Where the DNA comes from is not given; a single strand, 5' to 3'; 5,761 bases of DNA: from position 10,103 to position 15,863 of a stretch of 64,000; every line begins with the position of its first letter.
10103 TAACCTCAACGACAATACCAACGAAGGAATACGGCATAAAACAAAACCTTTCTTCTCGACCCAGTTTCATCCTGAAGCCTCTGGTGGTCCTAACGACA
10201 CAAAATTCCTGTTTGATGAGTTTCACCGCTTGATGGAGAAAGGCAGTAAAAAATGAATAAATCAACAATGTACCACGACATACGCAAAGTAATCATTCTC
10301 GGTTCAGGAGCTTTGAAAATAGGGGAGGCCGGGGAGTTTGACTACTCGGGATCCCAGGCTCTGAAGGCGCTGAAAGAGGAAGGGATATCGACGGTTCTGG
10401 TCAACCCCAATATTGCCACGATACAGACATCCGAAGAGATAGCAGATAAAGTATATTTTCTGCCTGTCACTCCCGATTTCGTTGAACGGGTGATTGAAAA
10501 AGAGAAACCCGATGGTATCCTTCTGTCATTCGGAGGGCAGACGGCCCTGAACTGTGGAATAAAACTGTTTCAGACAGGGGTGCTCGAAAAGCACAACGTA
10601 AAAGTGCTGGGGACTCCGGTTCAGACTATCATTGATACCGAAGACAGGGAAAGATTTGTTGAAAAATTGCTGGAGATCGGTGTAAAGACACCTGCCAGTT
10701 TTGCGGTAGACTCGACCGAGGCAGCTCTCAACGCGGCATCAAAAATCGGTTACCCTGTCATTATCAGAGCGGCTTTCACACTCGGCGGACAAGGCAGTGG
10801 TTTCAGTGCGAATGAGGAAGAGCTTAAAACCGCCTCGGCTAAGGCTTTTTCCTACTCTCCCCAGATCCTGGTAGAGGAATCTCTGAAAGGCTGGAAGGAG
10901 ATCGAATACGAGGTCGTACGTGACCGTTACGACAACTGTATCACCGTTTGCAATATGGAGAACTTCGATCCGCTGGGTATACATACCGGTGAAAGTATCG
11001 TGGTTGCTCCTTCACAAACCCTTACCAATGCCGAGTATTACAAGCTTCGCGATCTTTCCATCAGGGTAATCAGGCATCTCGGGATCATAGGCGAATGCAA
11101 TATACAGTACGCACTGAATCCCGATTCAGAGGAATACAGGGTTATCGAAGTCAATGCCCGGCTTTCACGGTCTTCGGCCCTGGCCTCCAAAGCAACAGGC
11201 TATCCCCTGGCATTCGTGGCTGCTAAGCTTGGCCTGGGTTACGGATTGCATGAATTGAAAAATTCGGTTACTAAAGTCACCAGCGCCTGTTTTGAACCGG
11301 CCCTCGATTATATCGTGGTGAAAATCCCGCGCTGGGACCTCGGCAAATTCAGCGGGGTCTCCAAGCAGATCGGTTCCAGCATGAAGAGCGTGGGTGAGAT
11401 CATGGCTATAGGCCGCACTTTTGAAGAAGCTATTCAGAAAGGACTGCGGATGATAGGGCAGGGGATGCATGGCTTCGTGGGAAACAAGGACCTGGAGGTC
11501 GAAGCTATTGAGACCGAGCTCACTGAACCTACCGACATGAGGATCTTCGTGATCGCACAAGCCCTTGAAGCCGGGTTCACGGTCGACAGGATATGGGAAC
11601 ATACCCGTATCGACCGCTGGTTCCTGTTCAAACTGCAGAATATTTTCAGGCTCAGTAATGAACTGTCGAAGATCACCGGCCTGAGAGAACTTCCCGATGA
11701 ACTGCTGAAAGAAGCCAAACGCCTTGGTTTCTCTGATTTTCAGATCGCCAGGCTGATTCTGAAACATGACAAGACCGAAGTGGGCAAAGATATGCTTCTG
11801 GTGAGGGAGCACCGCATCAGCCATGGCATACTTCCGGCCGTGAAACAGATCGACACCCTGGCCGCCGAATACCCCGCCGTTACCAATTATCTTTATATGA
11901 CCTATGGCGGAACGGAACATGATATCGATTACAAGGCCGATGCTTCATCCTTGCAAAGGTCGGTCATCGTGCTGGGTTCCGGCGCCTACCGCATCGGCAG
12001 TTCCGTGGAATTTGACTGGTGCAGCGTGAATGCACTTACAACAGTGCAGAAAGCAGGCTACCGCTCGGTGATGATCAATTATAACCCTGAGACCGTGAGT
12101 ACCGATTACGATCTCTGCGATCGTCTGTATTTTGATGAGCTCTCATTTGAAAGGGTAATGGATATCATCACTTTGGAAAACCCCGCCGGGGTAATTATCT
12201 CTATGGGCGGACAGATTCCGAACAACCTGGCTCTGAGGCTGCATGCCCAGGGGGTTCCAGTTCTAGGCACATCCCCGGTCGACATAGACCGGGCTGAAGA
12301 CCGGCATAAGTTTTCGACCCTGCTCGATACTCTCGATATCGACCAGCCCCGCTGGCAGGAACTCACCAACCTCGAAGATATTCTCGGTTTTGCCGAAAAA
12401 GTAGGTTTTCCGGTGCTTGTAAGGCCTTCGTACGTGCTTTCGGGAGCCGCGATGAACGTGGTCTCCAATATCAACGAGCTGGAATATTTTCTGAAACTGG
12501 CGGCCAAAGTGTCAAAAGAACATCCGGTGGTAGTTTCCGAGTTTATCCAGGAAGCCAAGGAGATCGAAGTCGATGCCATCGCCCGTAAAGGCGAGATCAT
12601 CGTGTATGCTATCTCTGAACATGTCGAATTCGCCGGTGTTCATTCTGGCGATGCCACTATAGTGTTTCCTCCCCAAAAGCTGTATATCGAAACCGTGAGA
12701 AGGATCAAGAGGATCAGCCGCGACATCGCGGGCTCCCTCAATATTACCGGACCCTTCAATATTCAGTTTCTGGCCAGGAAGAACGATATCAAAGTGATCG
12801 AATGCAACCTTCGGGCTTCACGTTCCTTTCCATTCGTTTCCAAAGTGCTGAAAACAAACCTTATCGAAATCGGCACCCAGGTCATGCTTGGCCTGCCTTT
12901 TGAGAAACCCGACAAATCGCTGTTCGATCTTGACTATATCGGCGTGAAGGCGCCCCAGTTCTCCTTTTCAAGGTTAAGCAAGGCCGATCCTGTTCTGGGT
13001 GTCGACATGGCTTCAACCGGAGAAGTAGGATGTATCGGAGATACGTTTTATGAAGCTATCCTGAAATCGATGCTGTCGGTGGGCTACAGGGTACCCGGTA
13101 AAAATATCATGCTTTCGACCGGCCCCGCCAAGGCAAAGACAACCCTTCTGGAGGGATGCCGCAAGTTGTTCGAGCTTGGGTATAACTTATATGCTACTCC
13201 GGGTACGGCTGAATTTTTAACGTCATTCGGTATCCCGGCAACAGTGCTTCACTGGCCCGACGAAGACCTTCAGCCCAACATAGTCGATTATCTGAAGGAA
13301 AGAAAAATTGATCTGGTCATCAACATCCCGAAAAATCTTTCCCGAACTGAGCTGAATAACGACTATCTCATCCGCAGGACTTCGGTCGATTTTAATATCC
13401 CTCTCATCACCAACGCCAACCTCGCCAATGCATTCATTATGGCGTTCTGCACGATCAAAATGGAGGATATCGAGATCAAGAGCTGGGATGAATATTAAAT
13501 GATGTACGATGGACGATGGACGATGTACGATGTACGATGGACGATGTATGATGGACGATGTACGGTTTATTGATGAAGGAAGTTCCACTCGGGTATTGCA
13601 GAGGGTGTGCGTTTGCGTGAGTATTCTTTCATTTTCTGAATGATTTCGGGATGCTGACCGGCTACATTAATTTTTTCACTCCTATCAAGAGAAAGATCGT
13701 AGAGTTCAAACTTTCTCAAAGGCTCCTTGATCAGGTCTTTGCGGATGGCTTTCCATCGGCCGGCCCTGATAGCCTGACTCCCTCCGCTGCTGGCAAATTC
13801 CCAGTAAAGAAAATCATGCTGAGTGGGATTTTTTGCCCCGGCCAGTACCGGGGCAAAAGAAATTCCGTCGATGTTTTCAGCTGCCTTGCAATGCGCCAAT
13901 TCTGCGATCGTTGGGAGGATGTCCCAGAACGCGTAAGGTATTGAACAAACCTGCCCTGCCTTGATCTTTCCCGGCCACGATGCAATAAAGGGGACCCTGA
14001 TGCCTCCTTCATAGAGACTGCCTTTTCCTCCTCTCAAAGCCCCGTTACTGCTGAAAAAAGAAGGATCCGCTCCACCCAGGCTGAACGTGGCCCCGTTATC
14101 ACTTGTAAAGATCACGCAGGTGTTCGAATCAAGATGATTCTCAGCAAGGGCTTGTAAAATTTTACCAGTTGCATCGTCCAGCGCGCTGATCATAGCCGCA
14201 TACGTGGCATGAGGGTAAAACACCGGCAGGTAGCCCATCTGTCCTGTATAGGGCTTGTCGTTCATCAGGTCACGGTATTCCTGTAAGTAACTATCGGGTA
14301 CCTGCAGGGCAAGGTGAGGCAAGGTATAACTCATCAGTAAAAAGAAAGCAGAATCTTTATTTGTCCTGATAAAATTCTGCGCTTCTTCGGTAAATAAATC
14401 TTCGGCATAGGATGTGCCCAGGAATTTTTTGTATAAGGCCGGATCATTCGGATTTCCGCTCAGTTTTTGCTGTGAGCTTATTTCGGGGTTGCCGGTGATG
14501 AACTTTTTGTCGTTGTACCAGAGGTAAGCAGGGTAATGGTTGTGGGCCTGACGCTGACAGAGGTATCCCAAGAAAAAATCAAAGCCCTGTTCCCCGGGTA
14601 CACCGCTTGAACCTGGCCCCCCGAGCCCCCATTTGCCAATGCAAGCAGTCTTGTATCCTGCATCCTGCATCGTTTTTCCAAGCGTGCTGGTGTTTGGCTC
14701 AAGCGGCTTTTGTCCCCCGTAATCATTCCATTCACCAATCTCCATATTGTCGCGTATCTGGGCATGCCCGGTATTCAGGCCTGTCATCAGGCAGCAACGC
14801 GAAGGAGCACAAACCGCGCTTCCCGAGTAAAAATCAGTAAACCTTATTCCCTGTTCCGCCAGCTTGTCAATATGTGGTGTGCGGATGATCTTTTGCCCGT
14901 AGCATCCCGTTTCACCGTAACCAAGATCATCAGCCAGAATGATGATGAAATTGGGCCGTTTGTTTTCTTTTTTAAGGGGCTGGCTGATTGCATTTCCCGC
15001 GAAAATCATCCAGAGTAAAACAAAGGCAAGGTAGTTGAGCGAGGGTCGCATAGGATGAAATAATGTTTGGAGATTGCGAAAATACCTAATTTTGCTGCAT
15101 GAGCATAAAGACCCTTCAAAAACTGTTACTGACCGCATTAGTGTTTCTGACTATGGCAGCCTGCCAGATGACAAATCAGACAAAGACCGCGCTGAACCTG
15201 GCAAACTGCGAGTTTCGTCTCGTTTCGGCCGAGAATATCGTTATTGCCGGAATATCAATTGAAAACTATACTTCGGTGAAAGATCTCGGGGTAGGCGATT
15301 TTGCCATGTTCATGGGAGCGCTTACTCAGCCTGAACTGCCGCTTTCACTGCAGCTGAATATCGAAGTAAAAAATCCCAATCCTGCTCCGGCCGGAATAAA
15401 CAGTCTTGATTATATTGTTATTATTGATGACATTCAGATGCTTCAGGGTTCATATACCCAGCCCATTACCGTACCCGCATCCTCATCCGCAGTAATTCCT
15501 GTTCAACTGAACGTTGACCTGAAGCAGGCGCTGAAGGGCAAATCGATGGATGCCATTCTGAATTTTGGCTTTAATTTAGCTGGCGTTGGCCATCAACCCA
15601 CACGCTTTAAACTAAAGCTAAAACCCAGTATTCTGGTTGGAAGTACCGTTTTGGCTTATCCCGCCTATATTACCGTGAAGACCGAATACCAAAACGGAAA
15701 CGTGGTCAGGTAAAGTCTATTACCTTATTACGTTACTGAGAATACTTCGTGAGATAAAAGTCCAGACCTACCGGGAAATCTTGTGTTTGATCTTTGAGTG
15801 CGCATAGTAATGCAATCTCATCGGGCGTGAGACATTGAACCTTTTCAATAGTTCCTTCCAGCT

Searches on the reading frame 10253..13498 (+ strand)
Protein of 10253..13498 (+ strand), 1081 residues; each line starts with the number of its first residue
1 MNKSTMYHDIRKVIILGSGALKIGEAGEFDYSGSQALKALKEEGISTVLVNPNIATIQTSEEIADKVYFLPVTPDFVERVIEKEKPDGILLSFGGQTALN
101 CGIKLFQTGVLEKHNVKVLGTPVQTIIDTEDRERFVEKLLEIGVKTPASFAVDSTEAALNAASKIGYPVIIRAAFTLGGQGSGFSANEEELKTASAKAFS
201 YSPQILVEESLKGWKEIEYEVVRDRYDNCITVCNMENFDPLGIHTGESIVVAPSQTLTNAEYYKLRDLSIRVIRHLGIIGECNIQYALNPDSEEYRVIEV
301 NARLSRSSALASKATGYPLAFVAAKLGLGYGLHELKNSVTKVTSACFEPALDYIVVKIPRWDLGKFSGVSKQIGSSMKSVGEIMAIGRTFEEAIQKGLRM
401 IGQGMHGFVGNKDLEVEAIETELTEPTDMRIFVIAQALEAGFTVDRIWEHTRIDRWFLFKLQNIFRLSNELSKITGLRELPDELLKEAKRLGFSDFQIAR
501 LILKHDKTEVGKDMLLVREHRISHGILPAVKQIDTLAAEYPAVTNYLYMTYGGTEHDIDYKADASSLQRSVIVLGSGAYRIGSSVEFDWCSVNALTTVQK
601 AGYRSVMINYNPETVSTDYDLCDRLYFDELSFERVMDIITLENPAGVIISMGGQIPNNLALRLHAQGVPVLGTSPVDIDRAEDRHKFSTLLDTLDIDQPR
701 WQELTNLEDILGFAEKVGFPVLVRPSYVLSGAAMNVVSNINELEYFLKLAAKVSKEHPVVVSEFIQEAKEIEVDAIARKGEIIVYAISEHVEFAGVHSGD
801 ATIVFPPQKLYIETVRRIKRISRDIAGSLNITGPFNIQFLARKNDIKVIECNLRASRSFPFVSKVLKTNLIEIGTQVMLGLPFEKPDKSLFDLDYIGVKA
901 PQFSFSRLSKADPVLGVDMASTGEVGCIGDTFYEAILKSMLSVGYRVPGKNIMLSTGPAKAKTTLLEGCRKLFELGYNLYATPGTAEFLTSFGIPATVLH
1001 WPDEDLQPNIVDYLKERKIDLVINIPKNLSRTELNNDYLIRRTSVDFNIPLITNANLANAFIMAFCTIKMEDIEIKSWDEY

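Call 25: search_protein_families(library=pfam, proteins=[window:10253-13498:+], max_evalue=0.000001)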
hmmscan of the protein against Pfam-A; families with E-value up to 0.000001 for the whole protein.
window:10253-13498:+ (1081 aa): 7 families
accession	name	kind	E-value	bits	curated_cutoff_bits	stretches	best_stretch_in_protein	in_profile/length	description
PF02786.22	CPSase_L_D2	-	7.4e-106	352.8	19.8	2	131-334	1-210/211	Carbamoyl-phosphate synthase L chain, ATP binding domain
PF25596.1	CPSase_L_D1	-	1.3e-90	299.7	27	2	10-126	2-116/118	Carbamoyl phosphate synthase preATP-grasp domain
PF02787.25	CPSase_L_D3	-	2.9e-28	98.1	26.6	1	422-501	2-79/80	Carbamoyl-phosphate synthetase large chain, oligomerisation domain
PF02142.27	MGS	-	1e-19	70.8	24.1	1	965-1053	2-94/94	MGS-like domain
PF02222.28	ATP-grasp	-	1.4e-19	70.9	27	2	690-854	2-162/179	ATP-grasp domain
PF07478.18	Dala_Dala_lig_C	-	9.1e-18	64.9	24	2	153-302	23-174/204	D-ala D-ala ligase C-terminus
PF15632.11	ATPgrasp_Ter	-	8.7e-09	35.7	29.1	0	758-885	4-115/131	ATP-grasp in the biosynthetic pathway with Ter operon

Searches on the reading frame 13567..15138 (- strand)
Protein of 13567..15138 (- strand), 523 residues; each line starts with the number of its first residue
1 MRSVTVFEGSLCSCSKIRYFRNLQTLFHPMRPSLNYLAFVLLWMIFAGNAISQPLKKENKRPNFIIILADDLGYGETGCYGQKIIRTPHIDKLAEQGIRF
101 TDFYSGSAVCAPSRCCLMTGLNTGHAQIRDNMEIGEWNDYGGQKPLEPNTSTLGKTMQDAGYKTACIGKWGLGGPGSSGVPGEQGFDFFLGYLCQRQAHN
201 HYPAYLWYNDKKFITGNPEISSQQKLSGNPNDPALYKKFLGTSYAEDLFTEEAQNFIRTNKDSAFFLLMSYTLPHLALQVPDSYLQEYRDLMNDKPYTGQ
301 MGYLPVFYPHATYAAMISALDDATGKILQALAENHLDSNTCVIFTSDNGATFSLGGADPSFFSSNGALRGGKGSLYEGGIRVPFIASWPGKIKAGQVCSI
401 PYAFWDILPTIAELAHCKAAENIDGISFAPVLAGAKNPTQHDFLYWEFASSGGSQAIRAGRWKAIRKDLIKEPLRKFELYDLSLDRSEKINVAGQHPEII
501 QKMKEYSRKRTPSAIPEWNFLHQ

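Call 25: search_protein_families(library=pfam, proteins=[window:13567-15138:-], max_evalue=0.000001)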
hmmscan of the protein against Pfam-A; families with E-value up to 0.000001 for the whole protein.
window:13567-15138:- (523 aa): 3 families
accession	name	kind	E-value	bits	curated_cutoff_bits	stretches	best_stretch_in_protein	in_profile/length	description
PF00884.28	Sulfatase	-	5.8e-59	200.3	25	1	62-416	1-300/301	Sulfatase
PF16347.10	SGSH_C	-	1.9e-12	48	29.3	1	374-505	10-146/154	N-sulphoglucosamine sulphohydrolase, C-terminal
PF01663.27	Phosphodiest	-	6.1e-08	33.1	23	1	86-352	19-223/342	Type I phosphodiesterase / nucleotide pyrophosphatase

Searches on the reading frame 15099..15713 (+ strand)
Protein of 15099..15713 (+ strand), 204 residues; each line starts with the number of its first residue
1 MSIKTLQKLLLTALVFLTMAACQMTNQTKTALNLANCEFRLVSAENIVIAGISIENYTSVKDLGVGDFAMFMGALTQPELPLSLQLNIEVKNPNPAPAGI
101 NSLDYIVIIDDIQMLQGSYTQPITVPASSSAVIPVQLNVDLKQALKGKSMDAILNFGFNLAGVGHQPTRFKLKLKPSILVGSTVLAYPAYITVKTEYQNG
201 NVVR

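Call 25: search_protein_families(library=pfam, proteins=[window:15099-15713:+], max_evalue=0.000001)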
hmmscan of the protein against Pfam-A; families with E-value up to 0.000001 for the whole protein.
window:15099-15713:+ (204 aa): 1 family
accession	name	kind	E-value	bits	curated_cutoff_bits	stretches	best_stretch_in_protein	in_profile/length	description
PF03168.19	LEA_2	-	3.6e-09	37.4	25.4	1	88-174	2-78/98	Late embryogenesis abundant protein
